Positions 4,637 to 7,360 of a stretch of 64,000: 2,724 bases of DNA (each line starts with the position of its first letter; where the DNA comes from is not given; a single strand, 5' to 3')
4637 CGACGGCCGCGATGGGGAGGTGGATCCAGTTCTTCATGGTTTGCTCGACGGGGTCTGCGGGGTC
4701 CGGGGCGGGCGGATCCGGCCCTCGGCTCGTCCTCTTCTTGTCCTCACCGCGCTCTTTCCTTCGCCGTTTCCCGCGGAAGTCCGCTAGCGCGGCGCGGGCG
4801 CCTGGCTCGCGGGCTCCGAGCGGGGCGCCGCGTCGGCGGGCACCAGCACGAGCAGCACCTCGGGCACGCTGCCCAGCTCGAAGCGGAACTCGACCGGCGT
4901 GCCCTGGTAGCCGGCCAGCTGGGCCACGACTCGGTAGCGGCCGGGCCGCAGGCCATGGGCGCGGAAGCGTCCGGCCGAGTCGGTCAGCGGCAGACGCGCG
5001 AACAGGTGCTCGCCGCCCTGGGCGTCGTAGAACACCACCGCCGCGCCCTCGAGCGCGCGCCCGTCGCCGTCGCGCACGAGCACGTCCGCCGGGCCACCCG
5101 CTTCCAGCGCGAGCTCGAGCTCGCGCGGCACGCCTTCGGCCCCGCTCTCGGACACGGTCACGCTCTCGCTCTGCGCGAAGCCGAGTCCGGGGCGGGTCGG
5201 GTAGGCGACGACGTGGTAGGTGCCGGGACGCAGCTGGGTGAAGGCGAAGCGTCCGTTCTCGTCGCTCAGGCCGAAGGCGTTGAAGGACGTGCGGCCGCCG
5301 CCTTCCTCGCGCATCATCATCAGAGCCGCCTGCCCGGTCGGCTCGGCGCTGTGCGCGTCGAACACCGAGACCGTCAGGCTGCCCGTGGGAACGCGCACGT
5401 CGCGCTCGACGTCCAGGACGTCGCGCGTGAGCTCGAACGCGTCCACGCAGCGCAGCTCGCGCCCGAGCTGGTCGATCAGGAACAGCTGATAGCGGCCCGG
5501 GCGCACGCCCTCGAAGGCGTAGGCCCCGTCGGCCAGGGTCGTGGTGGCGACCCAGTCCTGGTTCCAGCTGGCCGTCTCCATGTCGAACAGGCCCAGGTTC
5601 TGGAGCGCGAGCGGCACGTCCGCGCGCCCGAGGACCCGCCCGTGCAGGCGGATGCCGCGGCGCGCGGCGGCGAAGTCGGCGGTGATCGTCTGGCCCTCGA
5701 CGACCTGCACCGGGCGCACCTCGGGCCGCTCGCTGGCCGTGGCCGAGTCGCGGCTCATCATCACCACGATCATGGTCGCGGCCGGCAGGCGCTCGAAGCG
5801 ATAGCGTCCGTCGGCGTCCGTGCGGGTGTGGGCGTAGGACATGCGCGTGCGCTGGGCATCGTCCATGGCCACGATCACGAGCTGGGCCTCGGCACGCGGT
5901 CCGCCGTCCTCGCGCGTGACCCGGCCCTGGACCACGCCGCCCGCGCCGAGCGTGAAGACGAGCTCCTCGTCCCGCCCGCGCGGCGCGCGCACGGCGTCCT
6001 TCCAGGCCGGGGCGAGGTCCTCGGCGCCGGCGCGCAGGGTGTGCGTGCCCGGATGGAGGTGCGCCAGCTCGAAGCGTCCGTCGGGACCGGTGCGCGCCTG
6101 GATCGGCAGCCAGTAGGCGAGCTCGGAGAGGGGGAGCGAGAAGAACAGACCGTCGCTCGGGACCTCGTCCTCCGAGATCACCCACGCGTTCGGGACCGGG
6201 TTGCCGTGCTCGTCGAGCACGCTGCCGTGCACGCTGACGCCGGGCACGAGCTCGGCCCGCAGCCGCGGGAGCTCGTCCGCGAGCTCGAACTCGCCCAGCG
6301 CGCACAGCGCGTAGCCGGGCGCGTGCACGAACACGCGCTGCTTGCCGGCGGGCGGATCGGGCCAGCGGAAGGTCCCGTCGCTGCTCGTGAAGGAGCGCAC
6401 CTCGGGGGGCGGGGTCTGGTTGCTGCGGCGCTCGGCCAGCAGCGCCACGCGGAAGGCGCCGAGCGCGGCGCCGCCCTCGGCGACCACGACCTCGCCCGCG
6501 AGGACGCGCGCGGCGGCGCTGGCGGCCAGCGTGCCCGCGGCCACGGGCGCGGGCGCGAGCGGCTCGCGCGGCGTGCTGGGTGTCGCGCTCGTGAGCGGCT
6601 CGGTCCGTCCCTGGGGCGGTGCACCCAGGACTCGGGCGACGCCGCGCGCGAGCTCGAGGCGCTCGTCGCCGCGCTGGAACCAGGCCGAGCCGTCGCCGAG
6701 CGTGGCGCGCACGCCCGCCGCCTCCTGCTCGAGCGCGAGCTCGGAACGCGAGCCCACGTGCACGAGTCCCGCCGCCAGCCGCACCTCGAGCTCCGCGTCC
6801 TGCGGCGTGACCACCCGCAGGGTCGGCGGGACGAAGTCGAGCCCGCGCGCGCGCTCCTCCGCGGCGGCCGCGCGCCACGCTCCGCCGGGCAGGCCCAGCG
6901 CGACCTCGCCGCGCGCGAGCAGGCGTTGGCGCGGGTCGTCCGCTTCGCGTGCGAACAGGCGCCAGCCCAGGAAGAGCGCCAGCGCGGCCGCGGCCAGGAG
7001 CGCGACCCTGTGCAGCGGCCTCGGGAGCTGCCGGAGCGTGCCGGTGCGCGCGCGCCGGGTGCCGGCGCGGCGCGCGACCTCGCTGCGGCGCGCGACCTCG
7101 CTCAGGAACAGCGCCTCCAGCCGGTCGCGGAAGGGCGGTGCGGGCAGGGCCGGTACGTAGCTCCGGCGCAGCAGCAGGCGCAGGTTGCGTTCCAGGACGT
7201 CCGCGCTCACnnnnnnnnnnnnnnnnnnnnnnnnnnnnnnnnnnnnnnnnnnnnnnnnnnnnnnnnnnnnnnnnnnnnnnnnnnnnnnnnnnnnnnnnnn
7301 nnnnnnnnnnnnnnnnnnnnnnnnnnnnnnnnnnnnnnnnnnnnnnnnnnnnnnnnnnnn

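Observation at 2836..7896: Five-gene minus-strand operon: ECF sigma, anti-sigma with CarboxypepD_reg repeat ectodomain, then two paralogous TM/coiled-coil/TPR-like proteins, tightly coupled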

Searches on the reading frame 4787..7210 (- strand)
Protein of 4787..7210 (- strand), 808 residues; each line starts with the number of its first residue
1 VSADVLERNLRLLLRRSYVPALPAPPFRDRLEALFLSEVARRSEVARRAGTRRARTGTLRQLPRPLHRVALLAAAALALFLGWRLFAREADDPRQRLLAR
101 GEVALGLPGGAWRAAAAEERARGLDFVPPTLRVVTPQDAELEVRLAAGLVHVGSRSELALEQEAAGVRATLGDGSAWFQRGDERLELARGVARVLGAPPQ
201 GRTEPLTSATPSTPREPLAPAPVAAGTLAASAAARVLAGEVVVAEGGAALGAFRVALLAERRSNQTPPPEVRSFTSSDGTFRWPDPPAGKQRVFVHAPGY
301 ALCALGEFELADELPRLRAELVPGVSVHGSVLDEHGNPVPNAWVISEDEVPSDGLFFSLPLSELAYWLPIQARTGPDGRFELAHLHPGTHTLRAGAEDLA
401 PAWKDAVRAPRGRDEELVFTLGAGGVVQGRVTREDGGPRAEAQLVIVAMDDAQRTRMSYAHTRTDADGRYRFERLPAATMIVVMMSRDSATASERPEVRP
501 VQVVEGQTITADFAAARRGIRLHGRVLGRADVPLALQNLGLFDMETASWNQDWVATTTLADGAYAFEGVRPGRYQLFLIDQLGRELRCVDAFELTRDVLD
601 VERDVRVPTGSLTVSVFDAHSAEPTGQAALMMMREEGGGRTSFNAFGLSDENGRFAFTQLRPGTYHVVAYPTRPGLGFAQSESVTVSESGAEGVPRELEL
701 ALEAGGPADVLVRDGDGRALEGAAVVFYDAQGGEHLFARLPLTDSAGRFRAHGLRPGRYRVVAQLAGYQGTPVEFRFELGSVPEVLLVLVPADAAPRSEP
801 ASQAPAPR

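Call 4: search_protein_families(library=pfam, proteins=[window:4787-7210:-], max_evalue=1)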
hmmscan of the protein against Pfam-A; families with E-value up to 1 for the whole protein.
window:4787-7210:- (808 aa): 14 families
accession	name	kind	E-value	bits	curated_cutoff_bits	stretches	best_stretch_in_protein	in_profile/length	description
PF13620.12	CarboxypepD_reg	-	7.9e-54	180.4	32.3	6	427-514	2-80/82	Carboxypeptidase regulatory-like domain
PF17210.9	SdrD_B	-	5.7e-15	55.9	29.7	3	649-681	44-75/112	SdrD B-like domain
PF13715.12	CarbopepD_reg_2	-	2.9e-13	50.1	32.2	0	718-774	12-61/88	CarboxypepD_reg-like domain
PF14686.12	fn3_3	-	2.4e-12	46.9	24.4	1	650-689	32-70/75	Polysaccharide lyase family 4, domain II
PF17802.7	SpaA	-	1.4e-09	38.4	23.1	2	716-779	12-76/91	Prealbumin-like fold domain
PF02369.22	Big_1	-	1.2e-07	32.2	34.9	1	709-777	22-92/93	Bacterial Ig-like domain (group 1)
PF09430.16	EMC7_beta-sandw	-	2.7e-07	31.2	26.6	0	270-301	20-51/122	ER membrane protein complex subunit 7, beta-sandwich domain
PF10670.15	DUF4198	-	2.8e-07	31.3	34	1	419-473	141-194/209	Domain of unknown function (DUF4198)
PF23193.1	NOMO_3rd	-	3.1e-07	30.9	27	1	450-489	50-89/120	NOMO third transthyretin-like domain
PF00775.27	Dioxygenase_C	-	1.6e-06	28.1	27.3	0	734-763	71-100/182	Dioxygenase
PF22904.2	NOMO1-like_2nd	-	0.012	16.2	27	0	648-691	39-81/90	BOS complex subunit NOMO1-like, second beta sandwich domain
PF20598.4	DUF6795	-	0.042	14.6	27.4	0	427-475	1-46/103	Domain of unknown function (DUF6795)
PF24421.1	Ig_J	-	0.19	12.3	29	0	552-576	56-80/104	Tip attachment protein J, Ig-like domain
PF11852.14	Pullul_strch_C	-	0.26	11.2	29.7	1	411-460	51-92/165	Alpha-1,6-glucosidases, pullulanase-type, C-terminal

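Call 5: search_protein_families(library=ncbifam, proteins=[window:4787-7210:-], max_evalue=1)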
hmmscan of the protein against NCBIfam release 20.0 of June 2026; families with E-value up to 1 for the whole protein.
window:4787-7210:- (808 aa): 4 families
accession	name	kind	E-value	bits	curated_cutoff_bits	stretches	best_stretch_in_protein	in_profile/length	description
NF052345.1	S_layer_anammox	exception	7.1e-05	20.3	1400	1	373-503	1343-1477/1596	Kustd1514 family S-layer glycoprotein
NF058648.1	ECF_sub_HI1622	equivalog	0.00018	21.6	100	1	419-484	19-80/180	NikL family nickel/cobalt ECF transporter subunit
TIGR04134.1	lipo_with_rSAM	hypoth_equivalog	0.00029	20.9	39.8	1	427-475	42-92/150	radical SAM-associated putative lipoprotein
TIGR02422.1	protocat_beta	equivalog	0.00071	19.3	296.4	0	325-344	61-80/220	protocatechuate 3,4-dioxygenase subunit beta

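Call 45: find_homologous_proteins(query=window:4787-7210:-, max_evalue=1e-10)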
Query window:4787-7210:- (808 aa): 53 proteins with E <= 1e-10 among 8000 candidates.
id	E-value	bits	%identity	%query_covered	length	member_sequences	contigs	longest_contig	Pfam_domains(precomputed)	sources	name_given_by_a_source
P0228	1.8e-287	974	62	98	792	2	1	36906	PF10670.16,PF13715.13,PF02369.23,PF14686.13,PF17802.8,PF00775.28,PF13620.13,PF22904.4,PF17210.10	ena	-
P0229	3.1e-284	963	61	98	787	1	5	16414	PF10670.16,PF13715.13,PF02369.23,PF14686.13,PF00775.28,PF13620.13,PF09430.17,PF22904.4,PF17210.10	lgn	-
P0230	3.7e-276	937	58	98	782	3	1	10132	PF13715.13,PF02369.23,PF14686.13,PF17802.8,PF00775.28,PF13620.13,PF22904.4,PF17210.10,PF13115.12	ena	-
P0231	9.7e-273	925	60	98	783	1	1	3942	PF10670.16,PF13715.13,PF05751.17,PF02369.23,PF14686.13,PF17802.8,PF00775.28,PF13620.13,PF22904.4,PF17210.10,PF13115.12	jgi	jgi:protocatechuate 3,4-dioxygenase beta subunit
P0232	1.7e-267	908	59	98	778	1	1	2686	PF13715.13,PF14686.13,PF00775.28,PF13620.13,PF22904.4,PF17210.10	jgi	jgi:protocatechuate 3,4-dioxygenase beta subunit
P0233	3.1e-265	900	58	96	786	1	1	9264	PF10670.16,PF13715.13,PF14686.13,PF17802.8,PF00775.28,PF13620.13,PF22904.4,PF17210.10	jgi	jgi:protocatechuate 3,4-dioxygenase beta subunit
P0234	4.7e-264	896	59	97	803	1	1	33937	PF10670.16,PF13715.13,PF14686.13,PF17802.8,PF00775.28,PF13620.13,PF09430.17,PF22904.4,PF17210.10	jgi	jgi:protocatechuate 3,4-dioxygenase beta subunit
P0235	1.0e-259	882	57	97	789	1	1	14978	PF10670.16,PF13715.13,PF02369.23,PF14686.13,PF17802.8,PF00775.28,PF13620.13,PF22904.4,PF17210.10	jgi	jgi:protocatechuate 3,4-dioxygenase beta subunit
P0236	5.1e-258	877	57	98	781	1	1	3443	PF13715.13,PF02369.23,PF14686.13,PF00775.28,PF13620.13,PF22904.4,PF17210.10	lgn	-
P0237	2.0e-252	858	56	98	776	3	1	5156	PF10670.16,PF13715.13,PF02369.23,PF14686.13,PF20598.5,PF17802.8,PF00775.28,PF13620.13,PF22904.4,PF17210.10,PF24107.2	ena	-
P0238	7.6e-252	856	56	98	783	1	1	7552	PF10670.16,PF13715.13,PF02369.23,PF14686.13,PF17802.8,PF00775.28,PF13620.13,PF22904.4,PF17210.10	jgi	-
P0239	2.0e-251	855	55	98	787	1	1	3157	PF10670.16,PF13715.13,PF02369.23,PF14686.13,PF17802.8,PF00775.28,PF13620.13,PF22904.4,PF17210.10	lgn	-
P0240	1.5e-247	842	55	97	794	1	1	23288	PF10670.16,PF13715.13,PF02369.23,PF14686.13,PF17802.8,PF00775.28,PF13620.13,PF22904.4,PF17210.10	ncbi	-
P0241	5.4e-247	840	56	98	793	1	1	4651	PF10670.16,PF13715.13,PF02369.23,PF14686.13,PF24025.2,PF17802.8,PF00775.28,PF13620.13,PF09430.17,PF22904.4,PF17210.10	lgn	-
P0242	1.1e-240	819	57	88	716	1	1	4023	PF17802.8,PF00775.28,PF13620.13,PF17210.10,PF10670.16,PF13715.13,PF02369.23,PF14686.13,PF24025.2,PF20598.5,PF09430.17,PF22904.4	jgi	jgi:protocatechuate 3,4-dioxygenase beta subunit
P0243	8.2e-239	813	56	98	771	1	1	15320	PF10670.16,PF13715.13,PF05751.17,PF02369.23,PF14686.13,PF00775.28,PF13620.13,PF22904.4,PF17210.10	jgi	-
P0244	4.8e-235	801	54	98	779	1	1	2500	PF13715.13,PF02369.23,PF11974.15,PF14686.13,PF17802.8,PF00775.28,PF13620.13,PF22904.4,PF17210.10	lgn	-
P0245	3.0e-233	795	52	98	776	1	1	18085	PF13715.13,PF02369.23,PF14686.13,PF00775.28,PF13620.13,PF22904.4,PF17210.10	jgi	jgi:carboxypeptidase family protein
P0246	2.2e-231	788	53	100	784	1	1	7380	PF13715.13,PF02369.23,PF14686.13,PF00775.28,PF13620.13,PF22904.4,PF17210.10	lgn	-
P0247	3.8e-229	781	53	99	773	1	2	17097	PF10670.16,PF13715.13,PF02369.23,PF14686.13,PF17802.8,PF00775.28,PF13620.13,PF09430.17,PF22904.4,PF17210.10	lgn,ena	-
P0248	1.6e-214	733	51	98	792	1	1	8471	PF10670.16,PF13715.13,PF02369.23,PF14686.13,PF17802.8,PF13620.13,PF22904.4,PF17210.10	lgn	-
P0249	3.7e-212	725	51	98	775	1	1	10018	PF10670.16,PF13715.13,PF17802.8,PF00775.28,PF13620.13,PF22904.4,PF17210.10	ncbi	ncbi:MAG TPA: carboxypeptidase-like regulatory domain-containing protein [Planctomycetota bacterium]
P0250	6.4e-209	714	66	64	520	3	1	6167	PF10670.16,PF13715.13,PF02369.23,PF14686.13,PF17802.8,PF00775.28,PF13620.13,PF09430.17,PF22904.4,PF17210.10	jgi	jgi:protocatechuate 3,4-dioxygenase beta subunit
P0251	4.9e-208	711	48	98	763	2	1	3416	PF17802.8,PF23193.2,PF00775.28,PF13620.13,PF17210.10,PF10670.16,PF13715.13,PF02369.23,PF14686.13,PF20598.5,PF09430.17,PF22904.4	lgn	-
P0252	5.1e-206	705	51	98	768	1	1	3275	PF13715.13,PF02369.23,PF00775.28,PF13620.13,PF22904.4,PF17210.10,PF24107.2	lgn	-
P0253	5.3e-206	705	50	97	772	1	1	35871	PF10670.16,PF13715.13,PF02369.23,PF14686.13,PF13620.13,PF22904.4,PF17210.10,PF24107.2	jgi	-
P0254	8.6e-205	701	48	98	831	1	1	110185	PF13715.13,PF13620.13,PF22904.4,PF17210.10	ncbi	-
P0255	9.5e-202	690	49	98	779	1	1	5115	PF13715.13,PF02369.23,PF17802.8,PF00775.28,PF13620.13,PF22904.4,PF17210.10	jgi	-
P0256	2.8e-195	669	48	97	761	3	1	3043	PF10670.16,PF13715.13,PF02369.23,PF00775.28,PF13620.13,PF22904.4,PF17210.10,PF24107.2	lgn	-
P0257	1.7e-147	511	42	98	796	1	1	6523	PF13715.13,PF14686.13,PF17802.8,PF23193.2,PF00775.28,PF13620.13,PF09430.17,PF22904.4,PF17210.10,PF24107.2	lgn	-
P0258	1.5e-143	498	42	98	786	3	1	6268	PF13715.13,PF17802.8,PF13620.13,PF09430.17,PF22904.4,PF17210.10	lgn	-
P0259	2.3e-143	497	42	98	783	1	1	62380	PF13715.13,PF17802.8,PF00775.28,PF13620.13,PF22904.4,PF17210.10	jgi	jgi:hypothetical protein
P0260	8.7e-132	459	48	64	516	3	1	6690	PF10670.16,PF13715.13,PF02369.23,PF14686.13,PF08308.18,PF17802.8,PF13620.13,PF22904.4,PF17210.10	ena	-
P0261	1.2e-52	197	32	65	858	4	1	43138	PF13715.13,PF14686.13,PF17802.8,PF13620.13,PF22904.4,PF17210.10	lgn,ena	-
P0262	1.3e-28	118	28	69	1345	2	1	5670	PF07210.19,PF17802.8,PF00775.28,PF13620.13,PF17210.10,PF10670.16,PF13715.13,PF25020.2,PF02369.23,PF11974.15,PF14686.13,PF20598.5,PF15976.12,PF09430.17,PF22904.4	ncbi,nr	ncbi:MAG TPA: carboxypeptidase-like regulatory domain-containing protein, partial [Vicinamibacteria 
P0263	2.7e-28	117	30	68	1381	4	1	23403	PF17802.8,PF00775.28,PF13620.13,PF17210.10,PF10670.16,PF13715.13,PF25020.2,PF02369.23,PF14686.13,PF24025.2,PF20598.5,PF09430.17,PF22904.4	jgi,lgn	-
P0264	3.6e-26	110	27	61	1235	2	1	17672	PF17802.8,PF23193.2,PF00775.28,PF13620.13,PF17210.10,PF10670.16,PF13715.13,PF01060.30,PF14686.13,PF20598.5,PF09430.17,PF22904.4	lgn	-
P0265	8.5e-26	109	27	64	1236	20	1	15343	PF17802.8,PF23193.2,PF00775.28,PF13620.13,PF17210.10,PF10670.16,PF13715.13,PF01060.30,PF02369.23,PF14686.13,PF24025.2,PF15976.12,PF09430.17,PF22904.4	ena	-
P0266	4.3e-24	103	28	58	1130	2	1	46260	PF17789.8,PF17802.8,PF23193.2,PF00775.28,PF13620.13,PF17210.10,PF10670.16,PF13715.13,PF25020.2,PF02369.23,PF14686.13,PF24025.2,PF20598.5,PF09430.17,PF22904.4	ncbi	-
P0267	7.2e-23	99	26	64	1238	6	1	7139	PF17802.8,PF00775.28,PF13620.13,PF17210.10,PF10670.16,PF13715.13,PF25020.2,PF02369.23,PF14686.13,PF15976.12,PF09430.17,PF22904.4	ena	-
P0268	4.2e-22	96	27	68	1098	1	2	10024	PF17789.8,PF17802.8,PF23193.2,PF00775.28,PF13620.13,PF17210.10,PF10670.16,PF13715.13,PF25020.2,PF22902.3,PF02369.23,PF11974.15,PF14686.13,PF24025.2,PF20598.5,PF09430.17,PF22904.4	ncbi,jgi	jgi:hypothetical protein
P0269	7.7e-22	95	30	70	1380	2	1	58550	PF17789.8,PF08308.18,PF17802.8,PF23193.2,PF00775.28,PF13620.13,PF17210.10,PF24107.2,PF10670.16,PF13715.13,PF25020.2,PF22902.3,PF02369.23,PF11974.15,PF14686.13,PF24025.2,PF20598.5,PF15976.12,PF09430.17,PF22904.4,PF13115.12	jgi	-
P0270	2.5e-21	94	26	64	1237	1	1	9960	PF17802.8,PF23193.2,PF00775.28,PF13620.13,PF17210.10,PF10670.16,PF13715.13,PF25020.2,PF02369.23,PF14686.13,PF20598.5,PF15976.12,PF09430.17,PF22904.4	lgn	-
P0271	2.3e-19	87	27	52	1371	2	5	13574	PF08308.18,PF17802.8,PF23193.2,PF00775.28,PF13620.13,PF17210.10,PF10670.16,PF13715.13,PF02369.23,PF14686.13,PF20598.5,PF15976.12,PF09430.17,PF22904.4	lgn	-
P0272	5.1e-18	83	28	40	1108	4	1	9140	PF10670.16,PF13715.13,PF02369.23,PF14686.13,PF20598.5,PF15976.12,PF13620.13,PF09430.17,PF22904.4,PF17210.10,PF24107.2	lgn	-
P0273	1.1e-17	82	28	63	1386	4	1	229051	PF17802.8,PF00775.28,PF13620.13,PF17210.10,PF10670.16,PF13715.13,PF02369.23,PF00576.28,PF14686.13,PF24025.2,PF20598.5,PF15976.12,PF09430.17,PF22904.4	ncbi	ncbi:MAG: carboxypeptidase regulatory-like domain-containing protein [Vicinamibacteria bacterium]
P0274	7.9e-16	76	28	69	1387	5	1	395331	PF17802.8,PF23193.2,PF00775.28,PF13620.13,PF17210.10,PF10670.16,PF13715.13,PF02369.23,PF14686.13,PF20598.5,PF09430.17,PF22904.4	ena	-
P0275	2.3e-14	71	27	62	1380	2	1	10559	PF17802.8,PF00775.28,PF13620.13,PF17210.10,PF10670.16,PF13715.13,PF25020.2,PF02369.23,PF00576.28,PF14686.13,PF20598.5,PF15976.12,PF09430.17,PF22904.4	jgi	jgi:protocatechuate 3,4-dioxygenase beta subunit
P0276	1.3e-13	68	28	50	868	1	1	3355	PF13715.13,PF02369.23,PF14686.13,PF20598.5,PF15976.12,PF23193.2,PF00775.28,PF13620.13,PF09430.17,PF22904.4,PF17210.10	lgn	-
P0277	1.2e-12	65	25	62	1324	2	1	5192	PF08400.17,PF23194.2,PF16371.13,PF08308.18,PF17802.8,PF00775.28,PF13620.13,PF17210.10,PF10670.16,PF13715.13,PF25020.2,PF14686.13,PF20598.5,PF09430.17,PF22904.4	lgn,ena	-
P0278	3.7e-12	63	27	61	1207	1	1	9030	PF00775.28,PF13620.13,PF17210.10,PF24107.2,PF10670.16,PF13715.13,PF25020.2,PF02369.23,PF14686.13,PF20598.5,PF15976.12,PF09430.17,PF22904.4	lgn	-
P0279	1.9e-11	61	27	60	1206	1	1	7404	PF10670.16,PF13715.13,PF02369.23,PF14686.13,PF20598.5,PF15976.12,PF00775.28,PF13620.13,PF09430.17,PF22904.4,PF17210.10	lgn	-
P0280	2.0e-11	61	28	60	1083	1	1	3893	PF04542.21,PF00775.28,PF13620.13,PF08281.19,PF17210.10,PF10670.16,PF13715.13,PF14686.13,PF20598.5,PF04545.23,PF09430.17,PF22904.4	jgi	jgi:RNA polymerase sigma factor (sigma-70 family)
